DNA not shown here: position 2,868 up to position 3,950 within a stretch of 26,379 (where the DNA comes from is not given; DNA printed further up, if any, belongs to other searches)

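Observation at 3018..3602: Seventeen-fold 11-residue tandem repeat (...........) forming the C-terminus of the gp7-like giant wedge protein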

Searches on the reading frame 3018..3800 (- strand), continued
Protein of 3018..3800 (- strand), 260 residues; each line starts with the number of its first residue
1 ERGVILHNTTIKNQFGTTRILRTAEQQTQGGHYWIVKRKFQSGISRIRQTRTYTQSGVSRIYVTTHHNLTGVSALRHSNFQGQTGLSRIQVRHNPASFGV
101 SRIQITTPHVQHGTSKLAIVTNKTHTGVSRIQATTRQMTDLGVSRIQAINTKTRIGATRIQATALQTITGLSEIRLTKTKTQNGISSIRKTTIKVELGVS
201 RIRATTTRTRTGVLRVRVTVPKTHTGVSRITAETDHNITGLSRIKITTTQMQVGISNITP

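Call 72: search_protein_families(library=pfam, proteins=[P0228, P0149, P0167, P0206, P0188], max_evalue=0.01)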
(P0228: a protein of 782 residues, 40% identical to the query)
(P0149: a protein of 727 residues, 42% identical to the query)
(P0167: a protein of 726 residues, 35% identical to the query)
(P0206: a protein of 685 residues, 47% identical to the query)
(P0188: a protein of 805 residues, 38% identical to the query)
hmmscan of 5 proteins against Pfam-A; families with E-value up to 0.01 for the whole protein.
P0228 (782 aa): 0 families

P0149 (727 aa): 0 families

P0167 (726 aa): 0 families

P0206 (685 aa): 1 family
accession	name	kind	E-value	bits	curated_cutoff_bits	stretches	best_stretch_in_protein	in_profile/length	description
PF05488.18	PAAR_motif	-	3.4e-06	27.6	27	1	612-672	12-66/70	PAAR motif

P0188 (805 aa): 0 families
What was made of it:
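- One family member fuses the array to a PAAR domain (call 72; borderline at 27.6 bits against a cut-off of 27). One member fuses the array to PAAR, a monomeric spike tip (call 72).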

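Call 87: find_encoding_contigs(protein=P0116, flank=8000, max_places=1)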
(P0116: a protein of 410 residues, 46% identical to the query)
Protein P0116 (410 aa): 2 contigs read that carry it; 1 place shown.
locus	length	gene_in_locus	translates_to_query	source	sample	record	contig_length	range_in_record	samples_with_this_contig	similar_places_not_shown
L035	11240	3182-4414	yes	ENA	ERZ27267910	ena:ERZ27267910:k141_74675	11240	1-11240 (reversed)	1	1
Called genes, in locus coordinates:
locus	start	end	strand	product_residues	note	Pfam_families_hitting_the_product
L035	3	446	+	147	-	?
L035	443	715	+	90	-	-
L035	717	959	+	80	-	-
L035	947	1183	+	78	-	-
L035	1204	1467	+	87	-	-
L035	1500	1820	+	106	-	-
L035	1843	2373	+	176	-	-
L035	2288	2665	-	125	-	-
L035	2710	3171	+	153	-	-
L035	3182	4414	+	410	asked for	-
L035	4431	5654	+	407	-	-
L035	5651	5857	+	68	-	-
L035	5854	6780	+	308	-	PF00145:DNA_methylase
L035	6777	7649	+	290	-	-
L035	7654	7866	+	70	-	PF13619:KTSC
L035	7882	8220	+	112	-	-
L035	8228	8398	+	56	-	-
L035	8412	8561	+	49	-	-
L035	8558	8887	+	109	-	-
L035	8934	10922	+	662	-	PF23899:SU10_portal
